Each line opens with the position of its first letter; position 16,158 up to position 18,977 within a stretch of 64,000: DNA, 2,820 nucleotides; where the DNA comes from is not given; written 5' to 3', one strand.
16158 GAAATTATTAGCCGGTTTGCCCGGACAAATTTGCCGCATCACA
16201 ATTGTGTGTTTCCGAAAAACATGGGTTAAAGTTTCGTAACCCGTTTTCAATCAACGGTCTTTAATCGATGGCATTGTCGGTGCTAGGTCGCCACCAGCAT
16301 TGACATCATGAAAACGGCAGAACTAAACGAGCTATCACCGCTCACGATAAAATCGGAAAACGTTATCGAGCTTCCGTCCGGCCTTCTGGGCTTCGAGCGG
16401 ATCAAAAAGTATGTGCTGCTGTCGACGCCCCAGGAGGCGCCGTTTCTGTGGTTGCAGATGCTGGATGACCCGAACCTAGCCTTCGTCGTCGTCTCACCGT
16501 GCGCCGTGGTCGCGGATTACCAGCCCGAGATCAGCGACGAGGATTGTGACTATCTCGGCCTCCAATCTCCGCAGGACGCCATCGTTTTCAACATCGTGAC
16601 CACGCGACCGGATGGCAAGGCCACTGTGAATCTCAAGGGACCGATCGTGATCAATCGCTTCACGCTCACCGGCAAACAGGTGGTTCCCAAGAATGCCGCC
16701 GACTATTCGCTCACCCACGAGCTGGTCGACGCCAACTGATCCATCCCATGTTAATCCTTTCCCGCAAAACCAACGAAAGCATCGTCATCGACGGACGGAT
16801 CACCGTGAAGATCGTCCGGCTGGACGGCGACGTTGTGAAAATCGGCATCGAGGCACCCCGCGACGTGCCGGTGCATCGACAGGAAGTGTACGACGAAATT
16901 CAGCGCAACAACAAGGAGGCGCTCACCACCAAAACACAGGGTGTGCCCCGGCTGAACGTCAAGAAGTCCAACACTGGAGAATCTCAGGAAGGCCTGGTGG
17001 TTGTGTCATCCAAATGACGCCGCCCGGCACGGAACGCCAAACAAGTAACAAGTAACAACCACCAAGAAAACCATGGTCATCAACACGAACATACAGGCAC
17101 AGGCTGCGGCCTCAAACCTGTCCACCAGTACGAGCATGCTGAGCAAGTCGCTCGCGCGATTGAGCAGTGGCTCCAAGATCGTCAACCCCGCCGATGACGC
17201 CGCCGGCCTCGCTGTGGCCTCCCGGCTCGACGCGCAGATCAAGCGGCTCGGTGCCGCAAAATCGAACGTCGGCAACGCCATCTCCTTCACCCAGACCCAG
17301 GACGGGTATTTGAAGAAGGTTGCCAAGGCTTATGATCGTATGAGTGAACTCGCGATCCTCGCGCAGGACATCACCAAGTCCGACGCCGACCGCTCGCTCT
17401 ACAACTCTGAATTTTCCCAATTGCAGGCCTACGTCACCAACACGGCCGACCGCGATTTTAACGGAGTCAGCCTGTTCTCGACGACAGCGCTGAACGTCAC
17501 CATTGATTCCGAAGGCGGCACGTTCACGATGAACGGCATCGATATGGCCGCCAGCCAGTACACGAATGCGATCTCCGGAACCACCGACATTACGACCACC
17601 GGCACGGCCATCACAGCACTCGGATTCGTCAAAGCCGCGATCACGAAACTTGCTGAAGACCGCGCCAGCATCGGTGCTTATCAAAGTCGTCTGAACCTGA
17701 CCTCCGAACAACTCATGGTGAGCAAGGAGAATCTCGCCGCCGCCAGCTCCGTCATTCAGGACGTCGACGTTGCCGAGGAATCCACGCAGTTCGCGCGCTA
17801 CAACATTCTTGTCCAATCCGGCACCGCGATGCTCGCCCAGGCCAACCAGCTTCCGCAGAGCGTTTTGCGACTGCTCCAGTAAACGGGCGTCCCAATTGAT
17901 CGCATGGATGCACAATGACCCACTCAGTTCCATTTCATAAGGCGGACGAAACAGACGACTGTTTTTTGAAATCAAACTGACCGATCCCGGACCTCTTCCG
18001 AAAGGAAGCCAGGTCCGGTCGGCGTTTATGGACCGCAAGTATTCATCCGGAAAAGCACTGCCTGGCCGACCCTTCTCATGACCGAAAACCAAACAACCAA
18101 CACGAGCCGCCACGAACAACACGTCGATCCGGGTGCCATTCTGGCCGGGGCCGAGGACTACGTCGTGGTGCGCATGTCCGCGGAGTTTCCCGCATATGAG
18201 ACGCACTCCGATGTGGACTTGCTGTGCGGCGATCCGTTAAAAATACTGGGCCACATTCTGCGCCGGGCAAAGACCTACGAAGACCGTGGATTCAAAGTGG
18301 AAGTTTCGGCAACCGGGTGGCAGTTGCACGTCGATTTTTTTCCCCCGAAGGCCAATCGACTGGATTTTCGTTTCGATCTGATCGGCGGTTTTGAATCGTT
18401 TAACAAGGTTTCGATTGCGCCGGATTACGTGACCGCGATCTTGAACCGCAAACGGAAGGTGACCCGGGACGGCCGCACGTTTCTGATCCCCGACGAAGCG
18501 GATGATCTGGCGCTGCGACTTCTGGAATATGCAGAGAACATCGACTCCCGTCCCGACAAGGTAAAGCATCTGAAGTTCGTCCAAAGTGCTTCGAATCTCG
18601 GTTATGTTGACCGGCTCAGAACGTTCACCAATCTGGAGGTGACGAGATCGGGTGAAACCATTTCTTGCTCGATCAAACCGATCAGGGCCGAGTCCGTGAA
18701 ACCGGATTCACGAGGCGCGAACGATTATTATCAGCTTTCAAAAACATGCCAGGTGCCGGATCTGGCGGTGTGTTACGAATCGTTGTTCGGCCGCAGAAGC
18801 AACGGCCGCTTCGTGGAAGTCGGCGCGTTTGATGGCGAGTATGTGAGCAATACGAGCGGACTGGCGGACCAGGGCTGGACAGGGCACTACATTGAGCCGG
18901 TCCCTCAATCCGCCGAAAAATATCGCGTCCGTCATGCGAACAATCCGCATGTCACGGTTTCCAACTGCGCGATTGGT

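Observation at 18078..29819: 3,913-aa single-ORF glycan assembly line fusing 6-7 glycosyltransferase and 3 methyltransferase modules, immediately downstream of flagellin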

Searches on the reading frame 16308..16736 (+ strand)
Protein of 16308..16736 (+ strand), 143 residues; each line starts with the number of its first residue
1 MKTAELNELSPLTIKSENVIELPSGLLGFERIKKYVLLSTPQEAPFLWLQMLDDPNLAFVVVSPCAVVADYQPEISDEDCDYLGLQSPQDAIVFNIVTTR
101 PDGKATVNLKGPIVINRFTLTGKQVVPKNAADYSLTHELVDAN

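Call 7: search_protein_families(library=pfam, proteins=[window:16308-16736:+], max_evalue=0.001)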
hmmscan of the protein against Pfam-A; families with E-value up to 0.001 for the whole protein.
window:16308-16736:+ (143 aa): 1 family
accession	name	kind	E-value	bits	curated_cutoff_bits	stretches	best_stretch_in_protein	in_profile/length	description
PF02623.20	FliW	-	1.5e-36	125.3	25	1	20-138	1-121/122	FliW protein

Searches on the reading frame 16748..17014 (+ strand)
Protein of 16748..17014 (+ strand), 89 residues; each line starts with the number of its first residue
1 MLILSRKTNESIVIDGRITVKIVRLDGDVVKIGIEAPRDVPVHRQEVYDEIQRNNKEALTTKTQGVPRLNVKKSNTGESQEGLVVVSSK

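Call 7: search_protein_families(library=pfam, proteins=[window:16748-17014:+], max_evalue=0.001)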
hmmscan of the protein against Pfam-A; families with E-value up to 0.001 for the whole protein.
window:16748-17014:+ (89 aa): 1 family
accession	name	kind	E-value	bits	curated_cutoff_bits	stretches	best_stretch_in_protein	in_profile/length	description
PF02599.21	CsrA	-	1e-23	83.4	27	1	1-52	1-52/53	Global regulator protein family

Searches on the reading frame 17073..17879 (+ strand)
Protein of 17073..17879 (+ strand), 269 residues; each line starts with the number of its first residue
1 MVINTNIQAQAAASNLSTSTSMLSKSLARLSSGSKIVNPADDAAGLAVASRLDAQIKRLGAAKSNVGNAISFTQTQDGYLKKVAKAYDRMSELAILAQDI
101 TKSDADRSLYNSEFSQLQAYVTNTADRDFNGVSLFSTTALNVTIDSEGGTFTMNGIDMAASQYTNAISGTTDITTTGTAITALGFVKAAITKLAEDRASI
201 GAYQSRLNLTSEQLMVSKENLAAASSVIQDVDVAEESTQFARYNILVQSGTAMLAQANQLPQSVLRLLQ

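Call 7: search_protein_families(library=pfam, proteins=[window:17073-17879:+], max_evalue=0.001)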
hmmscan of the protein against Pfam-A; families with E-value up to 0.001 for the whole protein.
window:17073-17879:+ (269 aa): 2 families
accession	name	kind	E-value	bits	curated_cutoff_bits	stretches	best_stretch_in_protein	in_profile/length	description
PF00700.27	Flagellin_C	-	9.7e-27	93.6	23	1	184-268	2-86/86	Bacterial flagellin C-terminal helical region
PF00669.25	Flagellin_N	-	4.8e-26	91.9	26.6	1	3-138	1-137/139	Bacterial flagellin N-terminal helical region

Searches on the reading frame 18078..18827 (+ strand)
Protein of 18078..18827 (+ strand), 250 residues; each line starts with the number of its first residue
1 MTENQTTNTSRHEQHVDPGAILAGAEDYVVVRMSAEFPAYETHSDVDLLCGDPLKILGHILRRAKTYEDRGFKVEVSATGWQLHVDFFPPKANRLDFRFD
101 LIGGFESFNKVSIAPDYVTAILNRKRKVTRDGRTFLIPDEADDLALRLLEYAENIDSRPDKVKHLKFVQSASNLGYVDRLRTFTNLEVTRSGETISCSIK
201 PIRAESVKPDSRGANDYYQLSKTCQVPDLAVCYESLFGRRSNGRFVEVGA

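Call 5: search_protein_families(library=pfam, proteins=[window:18078-18827:+], max_evalue=0.01)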
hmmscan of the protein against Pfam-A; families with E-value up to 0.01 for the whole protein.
window:18078-18827:+ (250 aa): 0 families

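Call 42: search_protein_families(library=ncbifam, proteins=[window:18078-18827:+], max_evalue=0.001)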
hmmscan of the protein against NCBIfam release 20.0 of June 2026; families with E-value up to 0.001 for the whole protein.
window:18078-18827:+ (250 aa): 0 families

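Call 70: search_solved_structures(query=A4, max_evalue=10, show_alignments=2)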
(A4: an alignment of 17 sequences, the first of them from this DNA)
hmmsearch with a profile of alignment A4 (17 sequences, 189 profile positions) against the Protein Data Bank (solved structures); distinct sequences matched with E-value up to 10: 1.
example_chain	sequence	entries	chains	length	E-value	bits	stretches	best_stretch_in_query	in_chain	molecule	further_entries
3gkx_A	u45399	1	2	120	1.8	11.5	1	4-60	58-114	Putative ArsC family related protein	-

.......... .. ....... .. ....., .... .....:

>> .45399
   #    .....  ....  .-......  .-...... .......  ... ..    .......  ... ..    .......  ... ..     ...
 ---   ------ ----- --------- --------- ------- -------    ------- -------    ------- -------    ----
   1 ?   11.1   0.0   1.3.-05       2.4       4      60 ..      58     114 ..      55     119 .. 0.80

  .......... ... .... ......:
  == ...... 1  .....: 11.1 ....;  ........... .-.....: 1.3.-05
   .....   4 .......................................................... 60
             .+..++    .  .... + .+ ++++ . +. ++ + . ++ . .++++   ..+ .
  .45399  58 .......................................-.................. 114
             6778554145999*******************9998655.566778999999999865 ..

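Call 71: search_protein_families(library=pfam, alignment_id=A4, max_evalue=5)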
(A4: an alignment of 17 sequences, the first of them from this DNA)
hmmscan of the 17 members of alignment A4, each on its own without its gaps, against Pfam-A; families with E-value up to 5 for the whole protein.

A. member 1, seq(200 aa): 0 families

B. families by the number of members that match (of 17 scanned): 4 families
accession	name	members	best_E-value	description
PF14907.12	NTP_transf_5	2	0.015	Uncharacterised nucleotidyltransferase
PF17624.7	US30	1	0.054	Family of unknown function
PF07906.18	Toxin_15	1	0.098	ShET2 enterotoxin, N-terminal region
PF15534.11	Ntox35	1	0.13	Bacterial toxin 35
